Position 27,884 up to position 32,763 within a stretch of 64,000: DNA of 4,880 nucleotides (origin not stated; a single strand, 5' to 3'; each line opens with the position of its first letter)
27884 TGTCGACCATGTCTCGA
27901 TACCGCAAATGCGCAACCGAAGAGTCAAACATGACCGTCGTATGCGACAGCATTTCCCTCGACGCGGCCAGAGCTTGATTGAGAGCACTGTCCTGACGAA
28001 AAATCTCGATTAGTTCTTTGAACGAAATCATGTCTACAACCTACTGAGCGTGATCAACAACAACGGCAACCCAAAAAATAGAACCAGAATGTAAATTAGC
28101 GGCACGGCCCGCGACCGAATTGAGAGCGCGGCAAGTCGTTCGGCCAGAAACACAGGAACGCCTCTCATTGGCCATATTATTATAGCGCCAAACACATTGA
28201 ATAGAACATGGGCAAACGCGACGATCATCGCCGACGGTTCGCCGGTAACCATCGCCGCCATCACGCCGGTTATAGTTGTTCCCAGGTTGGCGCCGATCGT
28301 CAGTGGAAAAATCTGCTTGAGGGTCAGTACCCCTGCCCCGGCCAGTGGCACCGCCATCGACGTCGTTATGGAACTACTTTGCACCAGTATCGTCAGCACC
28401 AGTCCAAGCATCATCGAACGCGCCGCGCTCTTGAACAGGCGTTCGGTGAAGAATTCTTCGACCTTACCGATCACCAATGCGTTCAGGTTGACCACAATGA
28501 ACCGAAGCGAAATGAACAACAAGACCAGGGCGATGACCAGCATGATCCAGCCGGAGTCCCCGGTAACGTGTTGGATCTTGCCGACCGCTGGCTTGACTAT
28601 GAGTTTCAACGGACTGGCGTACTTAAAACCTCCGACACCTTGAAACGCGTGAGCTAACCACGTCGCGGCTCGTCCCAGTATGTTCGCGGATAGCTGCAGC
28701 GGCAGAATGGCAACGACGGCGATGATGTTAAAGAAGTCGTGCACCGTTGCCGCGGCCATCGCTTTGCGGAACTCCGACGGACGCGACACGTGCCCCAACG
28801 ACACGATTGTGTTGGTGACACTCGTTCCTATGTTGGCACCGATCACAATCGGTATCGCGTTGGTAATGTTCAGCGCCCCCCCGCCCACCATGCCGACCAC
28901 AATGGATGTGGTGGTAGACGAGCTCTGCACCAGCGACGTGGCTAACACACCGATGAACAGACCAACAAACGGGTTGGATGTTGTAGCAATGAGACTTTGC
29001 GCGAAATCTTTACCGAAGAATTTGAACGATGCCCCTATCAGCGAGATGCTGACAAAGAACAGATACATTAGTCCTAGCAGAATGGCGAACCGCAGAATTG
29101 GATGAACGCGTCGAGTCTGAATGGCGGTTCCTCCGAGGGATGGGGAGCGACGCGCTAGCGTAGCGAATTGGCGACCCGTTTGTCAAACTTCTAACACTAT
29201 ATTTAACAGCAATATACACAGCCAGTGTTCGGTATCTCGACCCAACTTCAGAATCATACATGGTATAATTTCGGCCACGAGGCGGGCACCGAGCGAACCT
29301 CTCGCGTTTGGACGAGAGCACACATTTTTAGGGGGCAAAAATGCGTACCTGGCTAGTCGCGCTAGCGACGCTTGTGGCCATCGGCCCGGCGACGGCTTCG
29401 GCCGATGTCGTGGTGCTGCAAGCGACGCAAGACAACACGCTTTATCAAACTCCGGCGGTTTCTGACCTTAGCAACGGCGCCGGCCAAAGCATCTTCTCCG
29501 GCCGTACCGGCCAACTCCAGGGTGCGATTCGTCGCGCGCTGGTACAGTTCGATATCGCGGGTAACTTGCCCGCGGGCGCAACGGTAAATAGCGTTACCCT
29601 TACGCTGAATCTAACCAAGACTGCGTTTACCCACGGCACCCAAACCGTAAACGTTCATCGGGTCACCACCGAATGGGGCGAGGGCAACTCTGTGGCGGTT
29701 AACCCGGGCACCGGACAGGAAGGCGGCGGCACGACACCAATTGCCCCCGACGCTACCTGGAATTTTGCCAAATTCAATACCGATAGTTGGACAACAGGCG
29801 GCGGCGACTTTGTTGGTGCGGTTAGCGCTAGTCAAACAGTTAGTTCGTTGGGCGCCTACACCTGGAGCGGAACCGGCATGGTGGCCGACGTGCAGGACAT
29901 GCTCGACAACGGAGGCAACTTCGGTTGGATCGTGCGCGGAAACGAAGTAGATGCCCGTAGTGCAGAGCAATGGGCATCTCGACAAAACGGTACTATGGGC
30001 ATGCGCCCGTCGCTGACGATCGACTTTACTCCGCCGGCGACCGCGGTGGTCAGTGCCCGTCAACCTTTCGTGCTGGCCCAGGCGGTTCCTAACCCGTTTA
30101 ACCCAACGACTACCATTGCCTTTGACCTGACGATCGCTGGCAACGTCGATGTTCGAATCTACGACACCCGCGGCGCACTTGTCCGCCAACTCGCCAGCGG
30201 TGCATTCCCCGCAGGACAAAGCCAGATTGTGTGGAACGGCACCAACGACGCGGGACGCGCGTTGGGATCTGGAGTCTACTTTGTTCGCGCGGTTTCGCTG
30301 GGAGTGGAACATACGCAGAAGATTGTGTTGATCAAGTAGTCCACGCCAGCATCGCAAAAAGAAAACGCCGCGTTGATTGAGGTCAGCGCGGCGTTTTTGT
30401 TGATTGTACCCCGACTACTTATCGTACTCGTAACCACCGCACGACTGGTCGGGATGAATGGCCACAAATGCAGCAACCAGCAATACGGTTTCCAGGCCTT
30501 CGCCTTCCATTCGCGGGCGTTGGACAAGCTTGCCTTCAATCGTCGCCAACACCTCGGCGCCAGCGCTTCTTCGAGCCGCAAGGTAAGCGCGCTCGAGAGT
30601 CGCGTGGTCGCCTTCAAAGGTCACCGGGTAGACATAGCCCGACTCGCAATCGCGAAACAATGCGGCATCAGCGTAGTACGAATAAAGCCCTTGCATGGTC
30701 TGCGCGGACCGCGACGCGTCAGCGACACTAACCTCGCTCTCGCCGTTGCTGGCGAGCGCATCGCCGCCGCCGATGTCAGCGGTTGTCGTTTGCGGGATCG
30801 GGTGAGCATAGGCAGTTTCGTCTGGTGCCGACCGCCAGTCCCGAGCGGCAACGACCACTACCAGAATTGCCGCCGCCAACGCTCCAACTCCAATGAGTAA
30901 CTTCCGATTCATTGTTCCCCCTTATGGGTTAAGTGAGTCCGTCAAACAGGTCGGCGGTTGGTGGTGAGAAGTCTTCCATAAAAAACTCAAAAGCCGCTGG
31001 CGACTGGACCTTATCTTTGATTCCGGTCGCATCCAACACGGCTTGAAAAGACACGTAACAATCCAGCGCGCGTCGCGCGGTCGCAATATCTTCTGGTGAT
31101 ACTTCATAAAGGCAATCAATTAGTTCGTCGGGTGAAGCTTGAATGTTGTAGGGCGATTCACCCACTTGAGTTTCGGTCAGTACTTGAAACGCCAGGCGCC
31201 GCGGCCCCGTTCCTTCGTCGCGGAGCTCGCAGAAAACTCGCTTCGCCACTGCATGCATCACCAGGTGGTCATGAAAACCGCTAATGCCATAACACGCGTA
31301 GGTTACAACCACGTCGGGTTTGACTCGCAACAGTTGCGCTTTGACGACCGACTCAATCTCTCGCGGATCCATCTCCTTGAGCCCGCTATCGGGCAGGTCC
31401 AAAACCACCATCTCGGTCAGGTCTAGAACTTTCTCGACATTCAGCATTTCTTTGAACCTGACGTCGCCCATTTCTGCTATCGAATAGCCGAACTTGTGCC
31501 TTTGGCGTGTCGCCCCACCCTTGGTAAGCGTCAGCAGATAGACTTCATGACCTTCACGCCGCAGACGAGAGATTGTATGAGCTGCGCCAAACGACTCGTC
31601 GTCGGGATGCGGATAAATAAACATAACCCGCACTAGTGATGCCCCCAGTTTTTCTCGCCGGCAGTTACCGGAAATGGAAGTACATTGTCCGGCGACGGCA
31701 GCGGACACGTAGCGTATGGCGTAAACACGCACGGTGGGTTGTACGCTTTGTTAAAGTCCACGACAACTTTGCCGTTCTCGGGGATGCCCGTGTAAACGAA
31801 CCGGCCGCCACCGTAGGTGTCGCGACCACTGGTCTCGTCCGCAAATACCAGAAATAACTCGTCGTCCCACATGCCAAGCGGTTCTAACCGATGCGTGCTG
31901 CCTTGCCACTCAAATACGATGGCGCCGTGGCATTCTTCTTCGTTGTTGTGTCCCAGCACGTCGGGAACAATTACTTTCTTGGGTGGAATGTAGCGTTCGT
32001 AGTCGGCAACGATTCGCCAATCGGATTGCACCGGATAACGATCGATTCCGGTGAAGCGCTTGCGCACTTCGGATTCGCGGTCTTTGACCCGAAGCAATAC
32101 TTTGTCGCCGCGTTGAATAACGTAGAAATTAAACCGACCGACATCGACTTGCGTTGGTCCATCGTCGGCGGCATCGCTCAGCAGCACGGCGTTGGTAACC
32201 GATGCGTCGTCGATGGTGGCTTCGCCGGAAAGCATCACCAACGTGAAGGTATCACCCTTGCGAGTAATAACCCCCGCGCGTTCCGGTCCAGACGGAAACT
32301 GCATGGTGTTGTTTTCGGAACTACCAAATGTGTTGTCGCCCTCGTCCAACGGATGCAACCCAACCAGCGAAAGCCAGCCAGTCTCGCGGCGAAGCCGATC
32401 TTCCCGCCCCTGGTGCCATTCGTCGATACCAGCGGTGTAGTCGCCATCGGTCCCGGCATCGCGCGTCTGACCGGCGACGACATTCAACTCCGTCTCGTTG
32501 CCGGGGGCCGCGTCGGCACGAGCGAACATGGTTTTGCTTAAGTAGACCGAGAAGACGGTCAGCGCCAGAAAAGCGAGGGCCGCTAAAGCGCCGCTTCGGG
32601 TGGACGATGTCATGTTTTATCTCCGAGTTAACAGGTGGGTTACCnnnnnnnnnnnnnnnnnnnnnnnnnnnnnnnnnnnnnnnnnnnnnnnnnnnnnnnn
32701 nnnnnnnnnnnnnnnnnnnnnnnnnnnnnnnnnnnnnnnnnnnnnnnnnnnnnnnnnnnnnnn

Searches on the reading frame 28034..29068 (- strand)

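Call 42: search_protein_families(library=pfam, proteins=[window:28034-29068:-], max_evalue=0.0001)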
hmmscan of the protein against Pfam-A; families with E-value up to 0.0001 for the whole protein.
window:28034-29068:- (344 aa): 1 family
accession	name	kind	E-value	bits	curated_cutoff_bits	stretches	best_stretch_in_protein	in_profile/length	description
PF02690.20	Na_Pi_cotrans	-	9.7e-36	123.3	29.1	2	3-143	1-130/137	Na+/Pi-cotransporter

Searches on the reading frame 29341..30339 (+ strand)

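Call 42: search_protein_families(library=pfam, proteins=[window:29341-30339:+], max_evalue=0.0001)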
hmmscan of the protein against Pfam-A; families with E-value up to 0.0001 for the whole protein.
window:29341-30339:+ (332 aa): 2 families
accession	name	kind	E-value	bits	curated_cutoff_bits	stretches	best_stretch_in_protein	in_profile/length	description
PF13860.13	FlgD_ig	-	1.4e-11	44.7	27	1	257-318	10-74/79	FlgD Ig-like domain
PF18962.6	Por_Secre_tail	-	1.2e-05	26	27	1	250-329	3-74/75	Secretion system C-terminal sorting domain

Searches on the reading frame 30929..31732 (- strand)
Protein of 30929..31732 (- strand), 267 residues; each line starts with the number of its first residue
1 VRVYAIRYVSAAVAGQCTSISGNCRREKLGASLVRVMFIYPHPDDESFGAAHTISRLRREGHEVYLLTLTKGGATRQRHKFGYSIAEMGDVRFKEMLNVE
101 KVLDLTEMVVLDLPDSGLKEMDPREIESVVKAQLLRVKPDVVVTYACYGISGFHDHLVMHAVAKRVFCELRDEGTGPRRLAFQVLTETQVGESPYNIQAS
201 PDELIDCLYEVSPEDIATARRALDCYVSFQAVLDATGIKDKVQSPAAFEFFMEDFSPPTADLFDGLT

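Call 42: search_protein_families(library=pfam, proteins=[window:30929-31732:-], max_evalue=0.0001)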
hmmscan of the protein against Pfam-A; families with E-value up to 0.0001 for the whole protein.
window:30929-31732:- (267 aa): 1 family
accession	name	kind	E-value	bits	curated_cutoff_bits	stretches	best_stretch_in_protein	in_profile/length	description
PF02585.22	PIG-L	-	1.8e-27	96.8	28.2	1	37-166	1-128/129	GlcNAc-PI de-N-acetylase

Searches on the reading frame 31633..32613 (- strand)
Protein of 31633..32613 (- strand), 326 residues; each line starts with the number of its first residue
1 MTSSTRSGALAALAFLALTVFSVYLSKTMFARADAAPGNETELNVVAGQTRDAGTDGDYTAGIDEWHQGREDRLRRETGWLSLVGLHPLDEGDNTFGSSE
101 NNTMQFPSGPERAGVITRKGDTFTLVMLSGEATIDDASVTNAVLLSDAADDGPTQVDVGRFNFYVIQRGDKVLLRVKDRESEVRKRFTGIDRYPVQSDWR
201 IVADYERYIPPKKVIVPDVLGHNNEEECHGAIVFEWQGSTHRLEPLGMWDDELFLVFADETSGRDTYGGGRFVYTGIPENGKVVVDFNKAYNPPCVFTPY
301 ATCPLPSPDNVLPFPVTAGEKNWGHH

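Call 42: search_protein_families(library=pfam, proteins=[window:31633-32613:-], max_evalue=0.0001)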
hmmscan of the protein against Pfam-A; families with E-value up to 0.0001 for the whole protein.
window:31633-32613:- (326 aa): 1 family
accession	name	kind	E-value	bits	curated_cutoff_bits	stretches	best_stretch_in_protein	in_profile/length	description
PF07920.16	DUF1684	-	4.4e-41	140.9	25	1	186-321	2-139/139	Protein of unknown function (DUF1684)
